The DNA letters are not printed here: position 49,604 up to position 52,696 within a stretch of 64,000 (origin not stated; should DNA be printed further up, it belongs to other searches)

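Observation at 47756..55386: Co-directional cluster of five lipoprotein genes (FN3-like and DUF5011-like repeats) with stop/start overlaps: candidate surface complex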

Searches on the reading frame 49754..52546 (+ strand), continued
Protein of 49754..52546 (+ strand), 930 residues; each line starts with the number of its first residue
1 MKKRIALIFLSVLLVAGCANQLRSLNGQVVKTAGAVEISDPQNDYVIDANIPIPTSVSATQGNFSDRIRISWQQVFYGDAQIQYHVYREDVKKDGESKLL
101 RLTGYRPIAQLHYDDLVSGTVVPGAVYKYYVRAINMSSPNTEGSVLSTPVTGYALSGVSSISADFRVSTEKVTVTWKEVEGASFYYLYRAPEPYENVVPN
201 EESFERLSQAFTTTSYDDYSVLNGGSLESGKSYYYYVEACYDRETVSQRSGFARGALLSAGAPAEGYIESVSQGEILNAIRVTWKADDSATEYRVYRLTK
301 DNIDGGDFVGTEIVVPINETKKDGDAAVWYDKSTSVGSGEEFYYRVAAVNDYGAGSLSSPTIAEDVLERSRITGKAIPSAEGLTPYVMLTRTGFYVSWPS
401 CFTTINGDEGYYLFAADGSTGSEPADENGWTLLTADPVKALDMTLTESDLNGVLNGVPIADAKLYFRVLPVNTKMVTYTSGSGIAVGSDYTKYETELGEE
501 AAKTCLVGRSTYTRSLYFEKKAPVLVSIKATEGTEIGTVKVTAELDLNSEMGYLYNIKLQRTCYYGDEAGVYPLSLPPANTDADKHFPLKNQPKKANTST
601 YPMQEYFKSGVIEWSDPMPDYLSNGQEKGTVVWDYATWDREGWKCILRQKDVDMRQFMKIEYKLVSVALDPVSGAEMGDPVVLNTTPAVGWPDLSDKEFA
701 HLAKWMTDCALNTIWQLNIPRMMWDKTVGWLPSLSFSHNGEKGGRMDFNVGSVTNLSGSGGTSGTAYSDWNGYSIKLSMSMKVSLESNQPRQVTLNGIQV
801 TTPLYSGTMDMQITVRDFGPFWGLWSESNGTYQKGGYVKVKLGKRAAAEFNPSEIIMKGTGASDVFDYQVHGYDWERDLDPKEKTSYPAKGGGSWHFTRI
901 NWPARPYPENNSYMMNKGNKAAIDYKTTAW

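Call 46: find_related_loci(query=A3, collection=genome_contigs, flank=10000)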
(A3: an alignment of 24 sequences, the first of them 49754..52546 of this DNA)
Query A3 (930 aa) in genome_contigs; peptide patterns used: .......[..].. (x = any residue, [..] = any of these).
54 stretches matched a pattern; 19 encode a relative of the query (tblastn E <= 1e-3); 18 distinct loci.
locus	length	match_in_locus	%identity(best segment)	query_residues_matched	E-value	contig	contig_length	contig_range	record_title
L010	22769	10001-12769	91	1-930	0e+0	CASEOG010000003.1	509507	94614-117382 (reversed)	uncultured Spirochaetales bacterium isolate A50_L2_350350_idba_bin.171 genome assembly, contig: A50_L2_350350_idba_bin.1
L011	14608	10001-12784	71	3-930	0e+0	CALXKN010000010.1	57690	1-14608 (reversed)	MAG: uncultured Spirochaetes bacterium isolate BRZ_BB__bin28 genome assembly, contig: BRZ_BB__NODE_579_length_57690_cov_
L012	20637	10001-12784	70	1-930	0e+0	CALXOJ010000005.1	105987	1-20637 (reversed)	MAG: uncultured Spirochaetes bacterium isolate BRZ_M__bin37 genome assembly, contig: BRZ_M__NODE_422_length_105987_cov_2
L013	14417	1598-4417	57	1-930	0e+0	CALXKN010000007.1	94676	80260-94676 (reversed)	MAG: uncultured Spirochaetes bacterium isolate BRZ_BB__bin28 genome assembly, contig: BRZ_BB__NODE_245_length_94676_cov_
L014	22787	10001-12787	58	3-930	0e+0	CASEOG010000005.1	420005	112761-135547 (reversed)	uncultured Spirochaetales bacterium isolate A50_L2_350350_idba_bin.171 genome assembly, contig: A50_L2_350350_idba_bin.1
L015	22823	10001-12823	56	1-930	0e+0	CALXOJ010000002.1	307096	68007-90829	MAG: uncultured Spirochaetes bacterium isolate BRZ_M__bin37 genome assembly, contig: BRZ_M__NODE_22_length_307096_cov_21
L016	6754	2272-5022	34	1-911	7e-123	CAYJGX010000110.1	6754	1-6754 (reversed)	MAG TPA_asm: uncultured Spirochaetaceae bacterium isolate ERP123703_co3_213 genome assembly, contig: NODE_13321_length_6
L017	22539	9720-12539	30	1-917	1e-91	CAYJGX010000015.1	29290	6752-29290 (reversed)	MAG TPA_asm: uncultured Spirochaetaceae bacterium isolate ERP123703_co3_213 genome assembly, contig: NODE_1725_length_29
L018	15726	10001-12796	29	3-911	3e-90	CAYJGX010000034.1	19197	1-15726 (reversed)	MAG TPA_asm: uncultured Spirochaetaceae bacterium isolate ERP123703_co3_213 genome assembly, contig: NODE_3372_length_19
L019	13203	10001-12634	28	43-917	4e-87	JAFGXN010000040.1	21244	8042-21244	MAG: Spirochaetales bacterium isolate ZodW_Metabat.38 k87_6822204, whole genome shotgun sequence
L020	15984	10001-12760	28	1-913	9e-86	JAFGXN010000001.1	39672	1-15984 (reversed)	MAG: Spirochaetales bacterium isolate ZodW_Metabat.38 k87_70486, whole genome shotgun sequence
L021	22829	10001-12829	32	3-917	3e-111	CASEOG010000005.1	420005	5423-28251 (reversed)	uncultured Spirochaetales bacterium isolate A50_L2_350350_idba_bin.171 genome assembly, contig: A50_L2_350350_idba_bin.1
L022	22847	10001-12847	32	3-917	3e-102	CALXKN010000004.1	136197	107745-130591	MAG: uncultured Spirochaetes bacterium isolate BRZ_BB__bin28 genome assembly, contig: BRZ_BB__NODE_110_length_136197_cov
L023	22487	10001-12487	26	1-841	1e-58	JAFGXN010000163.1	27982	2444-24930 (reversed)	MAG: Spirochaetales bacterium isolate ZodW_Metabat.38 k87_23946989, whole genome shotgun sequence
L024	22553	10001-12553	24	1-817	1e-36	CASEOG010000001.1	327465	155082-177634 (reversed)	uncultured Spirochaetales bacterium isolate A50_L2_350350_idba_bin.171 genome assembly, contig: A50_L2_350350_idba_bin.1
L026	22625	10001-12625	23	1-841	2e-31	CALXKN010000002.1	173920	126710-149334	MAG: uncultured Spirochaetes bacterium isolate BRZ_BB__bin28 genome assembly, contig: BRZ_BB__NODE_72_length_173920_cov_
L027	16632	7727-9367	27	50-826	4e-45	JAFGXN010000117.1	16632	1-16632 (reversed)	MAG: Spirochaetales bacterium isolate ZodW_Metabat.38 k87_17161360, whole genome shotgun sequence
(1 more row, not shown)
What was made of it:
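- The same MAG holds up to four cassettes (call 46). There are 3-4 paralogous cassettes per genome (call 46).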

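Call 52: predict_structure(alignment_id=A3)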
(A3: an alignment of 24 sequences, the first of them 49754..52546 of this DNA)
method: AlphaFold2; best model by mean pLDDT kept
length: 930 residues; sequences in the alignment: 24
mean_pLDDT: 83.5   pTM: 0.54
mean pLDDT of the five models: 83.5, 83.2, 83.1, 81.7, 81.6
residues with pLDDT >= 90: 404; 70-90: 378; 50-70: 107; < 50: 41
segments of 3 or more residues with pLDDT < 50: 1-4, 15-41, 579-584
pLDDT, mean of each block of 10 residues (from residue 1): 51 45 32 36 70 91 91 88 89 62 86 89 89 85 86 92 91 93 94 87 89 93 90 94 91 91 88 91 92 92 85 92 90 88 92 83 61 89 85 85 70 92 86 88 90 84 91 86 80 86 88 89 89 96 81 85 94 75 66 93 88 95 92 95 92 94 91 78 92 97 94 74 66 76 86 65 87 91 73 90 96 84 82 89 95 87 71 89 77 74 66 62 64
secondary structure, 60 per line:
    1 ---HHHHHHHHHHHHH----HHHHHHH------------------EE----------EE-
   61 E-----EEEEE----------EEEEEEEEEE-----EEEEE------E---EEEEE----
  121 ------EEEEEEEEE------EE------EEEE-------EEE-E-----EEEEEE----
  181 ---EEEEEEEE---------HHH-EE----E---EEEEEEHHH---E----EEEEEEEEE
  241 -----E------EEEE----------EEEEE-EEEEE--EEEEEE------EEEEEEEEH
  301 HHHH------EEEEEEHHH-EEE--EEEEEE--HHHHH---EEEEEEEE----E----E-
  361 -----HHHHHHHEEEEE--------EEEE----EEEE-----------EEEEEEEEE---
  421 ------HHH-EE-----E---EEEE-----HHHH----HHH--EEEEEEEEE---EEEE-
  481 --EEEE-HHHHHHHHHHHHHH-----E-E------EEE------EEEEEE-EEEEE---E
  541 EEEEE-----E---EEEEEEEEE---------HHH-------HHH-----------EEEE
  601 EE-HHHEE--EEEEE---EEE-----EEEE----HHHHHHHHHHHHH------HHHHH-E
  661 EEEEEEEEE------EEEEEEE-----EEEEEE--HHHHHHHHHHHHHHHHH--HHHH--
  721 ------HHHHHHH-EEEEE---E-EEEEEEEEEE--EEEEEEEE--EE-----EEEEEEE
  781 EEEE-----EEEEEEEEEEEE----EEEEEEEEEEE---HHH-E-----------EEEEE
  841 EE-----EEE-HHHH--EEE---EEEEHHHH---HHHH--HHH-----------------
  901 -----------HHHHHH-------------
elements in order (helices of 4 or more, strands of 3 or more residues): H4-16 H21-27 E67-71 E82-91 E97-101 E112-116 E127-135 E150-153 E161-163 E171-176 E184-191 E215-220 E232-240 E253-256 E267-271 E273-277 E280-285 E292-299 H300-304 E311-316 E321-323 E326-331 H334-338 E342-349 H366-372 E373-377 E386-389 E394-397 E409-417 E442-445 H451-454 E464-472 E476-479 E483-486 H488-501 E516-518 E525-530 E532-536 E540-545 E555-563 E597-602 E611-615 E619-621 E627-630 H635-647 H654-658 E660-669 E676-682 E688-693 H696-712 H715-718 H727-733 E735-739 E745-754 E757-764 E774-784 E790-801 E806-816 E836-842 E848-850 H852-855 E858-860 E864-867 H868-871 H875-878 H912-917
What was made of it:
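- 49754..52546 (+): g3: lipoprotein of 930 aa (VAGC, Cys18) and the most conserved member. It has a linker, about four FN3 domains (aa ~53-485; 49910-51208), an Ig-like domain (aa ~515-565) and a C-terminal domain. AF2 model pLDDT 83.5 (call 52).
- The AF2 model is confident (call 52).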

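Call 65: search_solved_structures(query=A3, max_evalue=1)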
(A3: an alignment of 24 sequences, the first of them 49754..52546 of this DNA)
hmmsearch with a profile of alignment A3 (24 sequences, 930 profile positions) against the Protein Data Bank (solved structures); distinct sequences matched with E-value up to 1: 33.
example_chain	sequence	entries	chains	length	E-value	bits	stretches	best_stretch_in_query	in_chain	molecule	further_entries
8g4l_bm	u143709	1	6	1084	3e-09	39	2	60-138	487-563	Titin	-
8q6t_I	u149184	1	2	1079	1.6e-07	33.3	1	338-481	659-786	Titin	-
3p4l_A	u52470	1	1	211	1.8e-06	29.8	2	230-365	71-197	Neogenin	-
3mpc_A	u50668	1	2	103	2.2e-06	29.5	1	161-246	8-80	Fn3-like protein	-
4bq8_A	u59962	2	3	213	2.9e-06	29.1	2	230-365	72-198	NEOGENIN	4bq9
6z3m_E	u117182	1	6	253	6.4e-06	27.9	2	230-365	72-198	Neogenin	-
4bq6_A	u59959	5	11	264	1e-05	27.3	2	230-365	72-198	NEOGENIN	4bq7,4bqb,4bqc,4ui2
7ndg_B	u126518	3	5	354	2.2e-05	26.2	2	230-365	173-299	Neogenin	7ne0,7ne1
5g56_A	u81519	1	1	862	4e-05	25.3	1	259-356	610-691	CARBOHYDRATE BINDING FAMILY 6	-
4go6_B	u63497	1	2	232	0.00024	22.7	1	328-369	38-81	HCF C-terminal chain 1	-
4yh7_A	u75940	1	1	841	0.00029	22.5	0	341-434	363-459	Receptor-type tyrosine-protein phosphatase delta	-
4urt_B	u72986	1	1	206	0.00057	21.5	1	342-365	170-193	NETRIN RECEPTOR DCC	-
5x83_B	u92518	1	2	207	0.00061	21.4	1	342-365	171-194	Netrin receptor DCC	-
8bvo_A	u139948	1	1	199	0.0025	19.4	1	339-480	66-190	Titin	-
1x5k_A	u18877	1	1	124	0.0039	18.7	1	262-365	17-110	Neogenin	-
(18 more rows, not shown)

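Call 74: fold_search(model_id=the predicted structure, library=pdb)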
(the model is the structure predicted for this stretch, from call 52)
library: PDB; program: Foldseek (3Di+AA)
matches with E <= 10: 1631; with E <= 0.001: 435
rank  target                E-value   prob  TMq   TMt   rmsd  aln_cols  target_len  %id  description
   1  8v29_B                3.2e-15  1.00  0.13  0.19  27.6       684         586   10  Cryo-EM structure of human type I OSM receptor complex: model for full extracellular assembly (released 2024-11-20)
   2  6tpw                  6.5e-15  1.00  0.16  0.33  27.0       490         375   14  Crystal structures of FNIII domain one through four of the human leucocyte common antigen-related protein ( LAR) (released 2020-05-13)
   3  8oe4_D                8.3e-15  1.00  0.14  0.22  37.5       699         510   10  Cryo-EM structure of a pre-dimerized human IL-23 complete extracellular signaling complex. (released 2024-02-07)
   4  9ba4_A                1.3e-14  1.00  0.21  0.20  37.6       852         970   11  Full-length cross-linked Contactin 2 (CNTN2) (released 2024-07-17)
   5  8ave_B                1.7e-14  1.00  0.13  0.18  37.5       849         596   10  Human leptin in complex with the human LEP-R ectodomain fused to a C-terminal trimeric isoleucine GCN4 zipper (2:2 mod (released 2023-04-05)
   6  8v2b_B                2.4e-14  1.00  0.13  0.19  27.4       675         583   10  Cryo-EM structure of mouse type II OSM receptor complex: model for full extracellular assembly (released 2024-11-20)
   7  1fnf                  4.7e-14  1.00  0.15  0.30  29.2       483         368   15  FRAGMENT OF HUMAN FIBRONECTIN ENCOMPASSING TYPE-III REPEATS 7 THROUGH 10 (released 1996-01-29)
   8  8odz_D                6.1e-14  1.00  0.13  0.19  29.3       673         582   11  Cryo-EM structure of a pre-dimerized murine IL-12 complete extracellular signaling complex (Class 1). (released 2024-02-07)
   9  8dh8_A                7.9e-14  1.00  0.16  0.20  36.8       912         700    9  Leptin-bound leptin receptor complex-full ECD (released 2023-04-19)
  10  8oe0_D                1.8e-13  1.00  0.13  0.20  30.0       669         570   11  Cryo-EM structure of a pre-dimerized murine IL-12 complete extracellular signaling complex (Class 2). (released 2024-02-07)
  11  8d82_A                1.9e-13  1.00  0.13  0.19  28.2       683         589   10  Cryo-EM structure of human IL-6 signaling complex in detergent: model containing full extracellular domains (released 2023-03-29)
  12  3t1w                  2.0e-13  1.00  0.12  0.26  27.9       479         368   13  Structure of the four-domain fragment Fn7B89 of oncofetal fibronectin (released 2012-03-21)
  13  4pbx                  2.1e-13  1.00  0.18  0.27  43.1       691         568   11  Crystal structure of the six N-terminal domains of human receptor protein tyrosine phosphatase sigma (released 2014-11-12)
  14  8avb_B                2.4e-13  1.00  0.12  0.18  37.9       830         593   11  Cryo-EM structure for mouse leptin in complex with the mouse LEP-R ectodomain (1:2 mLEP:mLEPR model). (released 2023-04-05)
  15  9fly_A                2.7e-13  1.00  0.14  0.15  74.5       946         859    9  CryoEM structure of the base (4151-5009) in the grappling hook protein A (GhpA) in the bacterium Aureispira sp. CCB-QB (released 2024-10-16)
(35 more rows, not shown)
